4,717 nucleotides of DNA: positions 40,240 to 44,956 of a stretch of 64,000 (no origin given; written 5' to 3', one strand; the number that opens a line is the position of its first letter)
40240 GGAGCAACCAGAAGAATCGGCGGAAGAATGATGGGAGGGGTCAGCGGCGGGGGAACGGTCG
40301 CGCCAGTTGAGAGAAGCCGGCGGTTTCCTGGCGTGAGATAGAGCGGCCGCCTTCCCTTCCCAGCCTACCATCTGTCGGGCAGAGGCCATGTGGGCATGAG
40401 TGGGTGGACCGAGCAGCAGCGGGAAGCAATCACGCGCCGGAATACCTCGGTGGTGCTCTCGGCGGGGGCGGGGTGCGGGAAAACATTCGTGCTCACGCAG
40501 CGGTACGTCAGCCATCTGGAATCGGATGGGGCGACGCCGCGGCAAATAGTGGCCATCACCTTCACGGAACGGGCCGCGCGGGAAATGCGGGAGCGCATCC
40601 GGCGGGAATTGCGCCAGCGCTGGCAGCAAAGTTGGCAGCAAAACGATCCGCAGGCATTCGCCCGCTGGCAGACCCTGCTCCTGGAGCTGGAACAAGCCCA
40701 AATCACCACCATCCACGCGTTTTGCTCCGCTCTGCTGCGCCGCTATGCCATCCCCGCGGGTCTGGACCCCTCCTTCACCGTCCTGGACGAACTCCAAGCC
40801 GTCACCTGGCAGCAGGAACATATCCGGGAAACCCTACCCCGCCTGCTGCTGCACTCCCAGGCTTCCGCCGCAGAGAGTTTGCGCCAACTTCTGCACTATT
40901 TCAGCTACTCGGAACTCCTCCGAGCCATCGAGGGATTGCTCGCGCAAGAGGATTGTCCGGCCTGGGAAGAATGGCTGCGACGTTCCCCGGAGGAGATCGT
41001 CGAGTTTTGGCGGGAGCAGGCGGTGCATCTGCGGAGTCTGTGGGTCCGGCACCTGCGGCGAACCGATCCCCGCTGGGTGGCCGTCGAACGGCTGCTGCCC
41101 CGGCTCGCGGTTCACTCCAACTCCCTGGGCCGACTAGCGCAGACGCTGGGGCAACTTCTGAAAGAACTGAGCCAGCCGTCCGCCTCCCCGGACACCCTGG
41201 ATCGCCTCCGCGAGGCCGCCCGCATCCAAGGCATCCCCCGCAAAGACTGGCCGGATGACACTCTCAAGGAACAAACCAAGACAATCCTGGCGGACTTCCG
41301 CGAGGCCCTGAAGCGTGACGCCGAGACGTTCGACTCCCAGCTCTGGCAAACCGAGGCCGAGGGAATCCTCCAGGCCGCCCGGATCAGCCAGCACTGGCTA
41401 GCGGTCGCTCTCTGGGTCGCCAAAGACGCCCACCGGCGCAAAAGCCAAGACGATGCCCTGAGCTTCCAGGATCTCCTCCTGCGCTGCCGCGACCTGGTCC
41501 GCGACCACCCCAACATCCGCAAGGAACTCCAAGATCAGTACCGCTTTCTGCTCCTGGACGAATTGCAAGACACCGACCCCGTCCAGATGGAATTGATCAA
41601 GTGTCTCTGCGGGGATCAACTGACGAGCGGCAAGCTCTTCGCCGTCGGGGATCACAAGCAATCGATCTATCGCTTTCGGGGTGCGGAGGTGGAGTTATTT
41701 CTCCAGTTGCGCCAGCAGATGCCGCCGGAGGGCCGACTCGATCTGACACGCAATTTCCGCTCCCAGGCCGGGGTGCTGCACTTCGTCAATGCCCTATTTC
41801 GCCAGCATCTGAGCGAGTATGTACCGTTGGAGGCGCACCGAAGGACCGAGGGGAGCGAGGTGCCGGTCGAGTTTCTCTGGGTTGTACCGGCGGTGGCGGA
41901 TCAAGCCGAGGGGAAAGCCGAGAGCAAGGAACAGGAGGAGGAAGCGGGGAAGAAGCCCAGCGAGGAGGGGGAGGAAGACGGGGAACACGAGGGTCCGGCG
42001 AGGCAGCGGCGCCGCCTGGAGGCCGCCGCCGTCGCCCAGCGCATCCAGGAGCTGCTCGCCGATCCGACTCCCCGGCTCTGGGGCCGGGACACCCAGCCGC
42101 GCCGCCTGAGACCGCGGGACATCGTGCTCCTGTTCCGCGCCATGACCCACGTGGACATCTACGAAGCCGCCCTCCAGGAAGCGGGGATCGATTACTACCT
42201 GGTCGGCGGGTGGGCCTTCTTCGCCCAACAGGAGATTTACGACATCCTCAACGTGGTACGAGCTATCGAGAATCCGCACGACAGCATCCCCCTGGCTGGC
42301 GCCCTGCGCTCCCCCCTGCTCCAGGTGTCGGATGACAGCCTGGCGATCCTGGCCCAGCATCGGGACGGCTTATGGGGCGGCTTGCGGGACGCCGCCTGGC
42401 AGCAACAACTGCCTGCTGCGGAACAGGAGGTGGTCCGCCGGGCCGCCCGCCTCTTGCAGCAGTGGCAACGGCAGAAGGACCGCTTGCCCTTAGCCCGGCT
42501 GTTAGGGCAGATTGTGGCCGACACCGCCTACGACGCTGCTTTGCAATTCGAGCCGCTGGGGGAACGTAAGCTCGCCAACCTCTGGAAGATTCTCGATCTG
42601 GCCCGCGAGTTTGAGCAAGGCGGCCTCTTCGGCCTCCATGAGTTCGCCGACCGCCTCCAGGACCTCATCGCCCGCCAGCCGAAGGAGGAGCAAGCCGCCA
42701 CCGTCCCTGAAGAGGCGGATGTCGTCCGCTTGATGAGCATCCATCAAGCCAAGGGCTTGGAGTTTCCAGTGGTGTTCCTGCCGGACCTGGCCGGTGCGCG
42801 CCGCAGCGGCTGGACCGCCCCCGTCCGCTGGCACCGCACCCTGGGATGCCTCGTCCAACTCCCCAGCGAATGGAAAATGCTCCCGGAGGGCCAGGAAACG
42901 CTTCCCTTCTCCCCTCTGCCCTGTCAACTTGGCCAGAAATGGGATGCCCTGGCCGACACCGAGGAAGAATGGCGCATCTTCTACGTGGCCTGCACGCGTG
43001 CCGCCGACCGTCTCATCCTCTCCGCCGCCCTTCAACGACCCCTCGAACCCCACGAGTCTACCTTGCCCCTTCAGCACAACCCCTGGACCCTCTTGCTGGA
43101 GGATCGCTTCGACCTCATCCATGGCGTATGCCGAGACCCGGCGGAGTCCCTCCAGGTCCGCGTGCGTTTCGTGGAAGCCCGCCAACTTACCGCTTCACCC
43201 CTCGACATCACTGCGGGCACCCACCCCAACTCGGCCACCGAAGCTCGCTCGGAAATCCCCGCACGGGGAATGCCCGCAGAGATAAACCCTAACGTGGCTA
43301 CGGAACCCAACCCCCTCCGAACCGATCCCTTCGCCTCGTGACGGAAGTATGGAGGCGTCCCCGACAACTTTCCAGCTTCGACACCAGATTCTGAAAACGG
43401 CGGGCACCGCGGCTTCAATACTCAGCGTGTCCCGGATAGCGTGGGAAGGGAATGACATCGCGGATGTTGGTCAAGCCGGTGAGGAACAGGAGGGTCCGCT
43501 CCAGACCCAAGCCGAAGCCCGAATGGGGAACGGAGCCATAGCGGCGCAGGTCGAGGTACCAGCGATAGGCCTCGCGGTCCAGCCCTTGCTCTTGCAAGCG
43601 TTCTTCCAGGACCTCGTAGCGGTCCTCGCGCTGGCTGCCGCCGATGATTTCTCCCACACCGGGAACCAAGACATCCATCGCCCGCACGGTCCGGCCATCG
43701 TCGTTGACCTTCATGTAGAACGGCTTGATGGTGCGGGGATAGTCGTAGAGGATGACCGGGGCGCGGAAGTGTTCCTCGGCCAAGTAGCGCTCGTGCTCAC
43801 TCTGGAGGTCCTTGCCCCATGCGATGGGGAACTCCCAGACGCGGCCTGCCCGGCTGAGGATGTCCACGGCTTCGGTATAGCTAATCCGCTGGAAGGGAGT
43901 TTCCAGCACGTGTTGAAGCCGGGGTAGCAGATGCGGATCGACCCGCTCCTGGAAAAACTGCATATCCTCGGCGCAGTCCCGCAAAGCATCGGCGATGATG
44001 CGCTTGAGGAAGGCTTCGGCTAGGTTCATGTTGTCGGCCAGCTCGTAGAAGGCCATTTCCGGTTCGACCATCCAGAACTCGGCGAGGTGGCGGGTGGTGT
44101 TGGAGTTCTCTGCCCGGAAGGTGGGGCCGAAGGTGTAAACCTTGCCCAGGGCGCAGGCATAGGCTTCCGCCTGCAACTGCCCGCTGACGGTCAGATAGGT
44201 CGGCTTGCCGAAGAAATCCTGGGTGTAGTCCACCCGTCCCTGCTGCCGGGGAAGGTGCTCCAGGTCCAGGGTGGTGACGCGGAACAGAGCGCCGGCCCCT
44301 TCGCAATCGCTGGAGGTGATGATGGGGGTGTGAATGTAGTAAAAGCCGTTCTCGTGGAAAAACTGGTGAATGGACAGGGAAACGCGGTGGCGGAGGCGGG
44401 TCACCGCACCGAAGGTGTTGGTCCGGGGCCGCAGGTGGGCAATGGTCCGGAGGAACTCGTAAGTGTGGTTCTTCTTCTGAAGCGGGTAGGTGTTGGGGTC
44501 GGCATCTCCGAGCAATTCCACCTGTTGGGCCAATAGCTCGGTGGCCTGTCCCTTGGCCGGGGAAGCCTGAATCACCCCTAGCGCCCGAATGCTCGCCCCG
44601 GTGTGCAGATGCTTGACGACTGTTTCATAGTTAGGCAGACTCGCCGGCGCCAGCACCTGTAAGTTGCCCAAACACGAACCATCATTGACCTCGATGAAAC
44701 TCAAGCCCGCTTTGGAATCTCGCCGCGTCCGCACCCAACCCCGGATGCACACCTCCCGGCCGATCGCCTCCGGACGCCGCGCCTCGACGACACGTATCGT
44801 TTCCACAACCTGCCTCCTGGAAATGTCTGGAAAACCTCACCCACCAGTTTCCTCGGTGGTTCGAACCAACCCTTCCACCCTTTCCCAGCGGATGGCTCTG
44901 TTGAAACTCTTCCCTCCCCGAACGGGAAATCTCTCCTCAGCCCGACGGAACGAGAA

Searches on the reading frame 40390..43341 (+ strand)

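Call 33: search_protein_families(library=pfam, proteins=[window:40390-43341:+], max_evalue=0.001)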
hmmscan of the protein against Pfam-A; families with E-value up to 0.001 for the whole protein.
window:40390-43341:+ (983 aa): 8 families
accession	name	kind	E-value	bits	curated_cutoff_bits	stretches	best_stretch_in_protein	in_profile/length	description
PF00580.27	UvrD-helicase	-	4.3e-61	207.4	23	1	6-444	1-270/271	UvrD/REP helicase N-terminal domain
PF13361.12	UvrD_C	-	1.8e-28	100.4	25.6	1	452-880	3-348/350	UvrD-like helicase C-terminal domain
PF13245.12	AAA_19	-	1.6e-21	77.3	25.1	2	10-150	1-115/134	AAA domain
PF13538.12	UvrD_C_2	-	9.6e-09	35.4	27.4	1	779-803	2-28/52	UvrD-like helicase C-terminal domain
PF13604.12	AAA_30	-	1.1e-05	25.7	27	1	9-83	5-81/191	AAA domain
PF13401.12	AAA_22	-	9.2e-05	23.2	27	0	17-148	4-104/130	AAA domain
PF24883.2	NPHP3_N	-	0.00063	20.4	24.8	0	18-153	22-150/164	Nephrocystin 3, N-terminal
PF13191.12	AAA_16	-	0.00076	20.4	32.6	1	17-157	23-160/167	AAA ATPase domain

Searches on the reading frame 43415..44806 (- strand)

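Call 33: search_protein_families(library=pfam, proteins=[window:43415-44806:-], max_evalue=0.001)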
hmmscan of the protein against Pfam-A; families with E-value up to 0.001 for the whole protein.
window:43415-44806:- (463 aa): 2 families
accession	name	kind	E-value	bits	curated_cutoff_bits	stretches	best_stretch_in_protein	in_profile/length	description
PF00152.25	tRNA-synt_2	-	6e-71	239.5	25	1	123-456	9-306/308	tRNA synthetases class II (D, K and N)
PF01336.31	tRNA_anti-codon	-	9.8e-11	41.9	27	1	19-99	1-75/75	OB-fold nucleic acid binding domain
